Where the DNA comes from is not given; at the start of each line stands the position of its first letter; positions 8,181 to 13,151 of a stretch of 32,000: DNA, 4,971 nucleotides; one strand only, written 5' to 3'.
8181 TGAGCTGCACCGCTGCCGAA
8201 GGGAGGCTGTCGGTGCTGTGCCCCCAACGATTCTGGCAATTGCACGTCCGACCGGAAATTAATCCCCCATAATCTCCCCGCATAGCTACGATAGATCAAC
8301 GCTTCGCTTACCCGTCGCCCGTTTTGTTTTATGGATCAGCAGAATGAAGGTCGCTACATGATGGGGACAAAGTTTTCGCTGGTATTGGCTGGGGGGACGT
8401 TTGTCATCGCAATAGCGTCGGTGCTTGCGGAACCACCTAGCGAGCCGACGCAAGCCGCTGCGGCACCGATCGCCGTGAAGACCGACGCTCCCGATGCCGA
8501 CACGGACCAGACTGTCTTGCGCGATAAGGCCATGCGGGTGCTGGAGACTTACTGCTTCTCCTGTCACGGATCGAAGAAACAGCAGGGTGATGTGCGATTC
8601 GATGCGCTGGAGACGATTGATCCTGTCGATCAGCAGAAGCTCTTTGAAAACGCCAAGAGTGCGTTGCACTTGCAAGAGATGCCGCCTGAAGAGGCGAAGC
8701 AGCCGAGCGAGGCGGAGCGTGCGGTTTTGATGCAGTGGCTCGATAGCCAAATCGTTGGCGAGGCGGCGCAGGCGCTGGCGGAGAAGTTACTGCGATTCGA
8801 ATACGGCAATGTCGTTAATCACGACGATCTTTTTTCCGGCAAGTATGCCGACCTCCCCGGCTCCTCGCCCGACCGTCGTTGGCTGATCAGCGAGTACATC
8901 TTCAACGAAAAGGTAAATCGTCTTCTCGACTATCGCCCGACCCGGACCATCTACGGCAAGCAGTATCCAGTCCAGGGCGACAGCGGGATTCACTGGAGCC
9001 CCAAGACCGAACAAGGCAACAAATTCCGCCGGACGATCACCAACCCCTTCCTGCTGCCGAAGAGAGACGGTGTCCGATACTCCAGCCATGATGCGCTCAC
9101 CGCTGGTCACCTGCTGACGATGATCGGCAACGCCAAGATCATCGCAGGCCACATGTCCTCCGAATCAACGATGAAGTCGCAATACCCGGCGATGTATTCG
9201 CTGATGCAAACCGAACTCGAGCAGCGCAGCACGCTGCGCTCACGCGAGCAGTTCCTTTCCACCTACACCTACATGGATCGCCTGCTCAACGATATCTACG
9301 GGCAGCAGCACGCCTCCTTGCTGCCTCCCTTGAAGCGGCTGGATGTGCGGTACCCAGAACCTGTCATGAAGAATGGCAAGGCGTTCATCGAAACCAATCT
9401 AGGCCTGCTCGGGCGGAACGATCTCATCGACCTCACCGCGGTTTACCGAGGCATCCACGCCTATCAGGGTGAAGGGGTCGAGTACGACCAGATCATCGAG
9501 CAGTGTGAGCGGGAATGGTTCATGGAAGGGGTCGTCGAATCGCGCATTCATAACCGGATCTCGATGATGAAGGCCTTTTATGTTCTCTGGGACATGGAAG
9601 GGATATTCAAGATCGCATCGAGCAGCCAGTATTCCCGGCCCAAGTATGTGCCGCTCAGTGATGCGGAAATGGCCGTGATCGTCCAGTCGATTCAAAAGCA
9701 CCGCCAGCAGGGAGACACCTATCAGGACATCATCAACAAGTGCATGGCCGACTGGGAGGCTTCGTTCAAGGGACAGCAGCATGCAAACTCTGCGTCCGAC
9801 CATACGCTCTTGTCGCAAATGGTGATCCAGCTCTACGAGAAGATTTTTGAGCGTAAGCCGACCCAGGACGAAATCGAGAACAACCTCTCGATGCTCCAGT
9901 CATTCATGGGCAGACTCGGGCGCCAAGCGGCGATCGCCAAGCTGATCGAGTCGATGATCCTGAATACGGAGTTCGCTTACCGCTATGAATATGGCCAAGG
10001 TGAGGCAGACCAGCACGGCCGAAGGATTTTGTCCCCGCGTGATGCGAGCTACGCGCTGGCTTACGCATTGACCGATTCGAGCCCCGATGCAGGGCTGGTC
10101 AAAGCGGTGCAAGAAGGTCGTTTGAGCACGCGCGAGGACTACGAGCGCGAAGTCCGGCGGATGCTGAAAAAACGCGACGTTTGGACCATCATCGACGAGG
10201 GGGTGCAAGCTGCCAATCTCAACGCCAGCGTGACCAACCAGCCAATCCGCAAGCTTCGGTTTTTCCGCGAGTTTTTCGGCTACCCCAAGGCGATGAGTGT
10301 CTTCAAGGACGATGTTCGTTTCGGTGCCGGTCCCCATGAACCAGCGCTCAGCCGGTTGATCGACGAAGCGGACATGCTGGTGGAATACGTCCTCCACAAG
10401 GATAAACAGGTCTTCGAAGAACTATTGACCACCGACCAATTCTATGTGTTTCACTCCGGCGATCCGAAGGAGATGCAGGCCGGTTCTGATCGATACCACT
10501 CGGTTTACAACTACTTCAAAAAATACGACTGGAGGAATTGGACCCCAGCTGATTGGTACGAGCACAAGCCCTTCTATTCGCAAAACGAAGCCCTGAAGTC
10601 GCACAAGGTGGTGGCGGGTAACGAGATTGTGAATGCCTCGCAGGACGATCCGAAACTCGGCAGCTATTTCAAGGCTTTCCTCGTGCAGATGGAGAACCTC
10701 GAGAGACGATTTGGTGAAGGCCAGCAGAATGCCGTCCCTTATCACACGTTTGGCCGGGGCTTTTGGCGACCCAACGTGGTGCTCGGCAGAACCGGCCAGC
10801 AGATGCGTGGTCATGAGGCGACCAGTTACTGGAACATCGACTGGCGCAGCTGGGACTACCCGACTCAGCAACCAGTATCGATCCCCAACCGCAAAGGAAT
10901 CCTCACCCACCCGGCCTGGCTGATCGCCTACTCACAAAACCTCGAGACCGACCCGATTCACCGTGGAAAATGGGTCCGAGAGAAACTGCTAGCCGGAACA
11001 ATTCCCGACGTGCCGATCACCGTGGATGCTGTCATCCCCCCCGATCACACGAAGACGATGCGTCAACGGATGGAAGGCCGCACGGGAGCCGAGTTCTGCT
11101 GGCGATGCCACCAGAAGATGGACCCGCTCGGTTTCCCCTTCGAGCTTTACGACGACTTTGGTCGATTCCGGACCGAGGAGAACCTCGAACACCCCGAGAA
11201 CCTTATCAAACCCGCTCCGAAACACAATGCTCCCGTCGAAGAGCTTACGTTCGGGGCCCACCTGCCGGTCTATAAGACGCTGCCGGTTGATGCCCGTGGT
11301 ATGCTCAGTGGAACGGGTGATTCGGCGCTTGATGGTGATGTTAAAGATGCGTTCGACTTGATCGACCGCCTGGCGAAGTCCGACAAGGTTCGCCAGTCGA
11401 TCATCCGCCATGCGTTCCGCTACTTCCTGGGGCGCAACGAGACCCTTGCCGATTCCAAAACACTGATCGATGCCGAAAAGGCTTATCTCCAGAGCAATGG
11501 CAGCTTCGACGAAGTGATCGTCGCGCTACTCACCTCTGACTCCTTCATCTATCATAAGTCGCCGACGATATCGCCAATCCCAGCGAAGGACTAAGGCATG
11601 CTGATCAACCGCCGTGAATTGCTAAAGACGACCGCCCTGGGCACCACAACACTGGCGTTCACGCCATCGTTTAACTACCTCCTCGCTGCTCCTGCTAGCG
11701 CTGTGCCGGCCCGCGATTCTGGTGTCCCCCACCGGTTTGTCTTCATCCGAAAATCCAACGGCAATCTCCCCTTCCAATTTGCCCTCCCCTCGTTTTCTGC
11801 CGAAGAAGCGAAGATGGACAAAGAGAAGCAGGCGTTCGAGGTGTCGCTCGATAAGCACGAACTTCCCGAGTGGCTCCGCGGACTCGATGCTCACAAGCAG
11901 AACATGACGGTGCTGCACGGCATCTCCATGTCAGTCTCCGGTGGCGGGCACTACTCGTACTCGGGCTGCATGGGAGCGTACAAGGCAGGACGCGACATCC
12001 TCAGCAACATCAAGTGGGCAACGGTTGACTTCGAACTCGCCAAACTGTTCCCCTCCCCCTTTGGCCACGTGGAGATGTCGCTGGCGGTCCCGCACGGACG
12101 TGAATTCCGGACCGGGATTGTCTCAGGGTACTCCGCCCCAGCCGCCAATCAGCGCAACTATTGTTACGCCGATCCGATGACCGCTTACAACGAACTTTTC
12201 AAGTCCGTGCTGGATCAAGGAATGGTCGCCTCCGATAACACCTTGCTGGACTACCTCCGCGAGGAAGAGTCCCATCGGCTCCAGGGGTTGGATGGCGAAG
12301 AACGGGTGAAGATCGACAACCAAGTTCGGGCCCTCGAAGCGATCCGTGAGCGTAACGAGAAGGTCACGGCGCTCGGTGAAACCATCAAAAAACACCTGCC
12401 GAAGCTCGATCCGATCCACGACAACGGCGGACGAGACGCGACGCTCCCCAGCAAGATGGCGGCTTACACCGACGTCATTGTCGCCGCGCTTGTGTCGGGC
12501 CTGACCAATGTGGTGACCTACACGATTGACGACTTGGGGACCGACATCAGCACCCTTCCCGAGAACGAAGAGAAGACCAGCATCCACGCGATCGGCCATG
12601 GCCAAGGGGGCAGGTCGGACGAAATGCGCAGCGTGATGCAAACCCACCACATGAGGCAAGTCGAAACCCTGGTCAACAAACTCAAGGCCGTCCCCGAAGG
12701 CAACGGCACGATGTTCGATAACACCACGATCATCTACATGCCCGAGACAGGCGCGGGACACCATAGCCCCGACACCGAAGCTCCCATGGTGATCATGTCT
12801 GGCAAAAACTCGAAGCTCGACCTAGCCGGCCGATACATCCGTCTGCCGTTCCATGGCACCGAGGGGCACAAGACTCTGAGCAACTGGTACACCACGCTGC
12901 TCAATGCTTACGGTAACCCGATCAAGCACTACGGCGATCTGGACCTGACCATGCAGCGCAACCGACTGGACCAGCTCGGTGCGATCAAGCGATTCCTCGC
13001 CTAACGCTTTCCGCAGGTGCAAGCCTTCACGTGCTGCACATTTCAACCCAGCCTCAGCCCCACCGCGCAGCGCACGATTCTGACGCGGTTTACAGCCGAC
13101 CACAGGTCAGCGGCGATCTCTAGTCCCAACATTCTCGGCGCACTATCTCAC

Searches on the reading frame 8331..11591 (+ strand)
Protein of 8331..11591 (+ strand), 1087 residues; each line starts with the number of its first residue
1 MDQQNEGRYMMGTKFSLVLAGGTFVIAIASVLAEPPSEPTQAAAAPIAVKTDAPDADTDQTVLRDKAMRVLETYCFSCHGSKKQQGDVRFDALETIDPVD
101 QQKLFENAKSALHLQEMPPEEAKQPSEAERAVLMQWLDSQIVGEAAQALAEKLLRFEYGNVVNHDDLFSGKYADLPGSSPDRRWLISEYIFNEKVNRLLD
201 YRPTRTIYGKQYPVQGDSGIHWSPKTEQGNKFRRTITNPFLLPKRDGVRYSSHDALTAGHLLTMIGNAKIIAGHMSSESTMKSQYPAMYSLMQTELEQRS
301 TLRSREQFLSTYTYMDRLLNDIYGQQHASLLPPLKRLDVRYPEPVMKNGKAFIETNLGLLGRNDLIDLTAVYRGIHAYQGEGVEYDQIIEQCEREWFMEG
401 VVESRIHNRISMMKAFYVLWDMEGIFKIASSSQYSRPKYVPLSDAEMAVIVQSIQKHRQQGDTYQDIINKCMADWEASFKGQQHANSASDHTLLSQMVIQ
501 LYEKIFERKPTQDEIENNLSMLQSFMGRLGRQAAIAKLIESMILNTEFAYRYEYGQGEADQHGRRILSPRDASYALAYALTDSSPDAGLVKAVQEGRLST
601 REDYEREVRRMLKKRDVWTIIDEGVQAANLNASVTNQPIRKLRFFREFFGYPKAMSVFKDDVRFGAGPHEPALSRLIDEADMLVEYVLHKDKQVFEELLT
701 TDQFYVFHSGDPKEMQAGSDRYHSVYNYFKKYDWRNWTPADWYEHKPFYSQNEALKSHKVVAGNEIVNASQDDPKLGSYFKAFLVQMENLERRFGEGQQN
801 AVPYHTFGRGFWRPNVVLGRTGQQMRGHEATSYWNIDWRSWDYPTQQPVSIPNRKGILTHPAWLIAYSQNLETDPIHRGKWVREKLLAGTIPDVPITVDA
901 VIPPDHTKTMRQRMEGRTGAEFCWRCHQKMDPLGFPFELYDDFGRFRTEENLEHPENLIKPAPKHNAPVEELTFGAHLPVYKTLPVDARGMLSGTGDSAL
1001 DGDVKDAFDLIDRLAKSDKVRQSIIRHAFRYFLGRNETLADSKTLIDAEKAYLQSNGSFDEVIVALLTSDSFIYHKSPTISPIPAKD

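Call 87: search_protein_families(library=pfam, proteins=[window:8331-11591:+], max_evalue=0.00001)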
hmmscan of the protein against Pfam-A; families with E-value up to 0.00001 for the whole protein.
window:8331-11591:+ (1087 aa): 4 families
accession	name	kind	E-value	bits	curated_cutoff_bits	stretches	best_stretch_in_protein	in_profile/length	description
PF07627.16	PSCyt3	-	6.8e-32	110.1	27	1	854-950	1-98/98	Protein of unknown function (DUF1588)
PF07624.16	PSD2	-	1.1e-14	54.3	25.8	1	1004-1072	5-74/74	Protein of unknown function (DUF1585)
PF07631.16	PSD4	-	1.1e-12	49.1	23.3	1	571-706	5-118/128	Protein of unknown function (DUF1592)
PF07635.16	PSCyt1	-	6.7e-08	33.5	22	1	75-121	1-59/59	Planctomycete cytochrome C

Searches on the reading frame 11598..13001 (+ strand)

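Call 87: search_protein_families(library=pfam, proteins=[window:11598-13001:+], max_evalue=0.00001)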
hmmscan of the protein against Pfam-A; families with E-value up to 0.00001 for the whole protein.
window:11598-13001:+ (468 aa): 1 family
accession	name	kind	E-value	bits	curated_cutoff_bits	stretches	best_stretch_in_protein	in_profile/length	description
PF07586.16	HXXSHH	-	1.4e-37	130.4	30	1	46-355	1-306/307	Protein of unknown function (DUF1552)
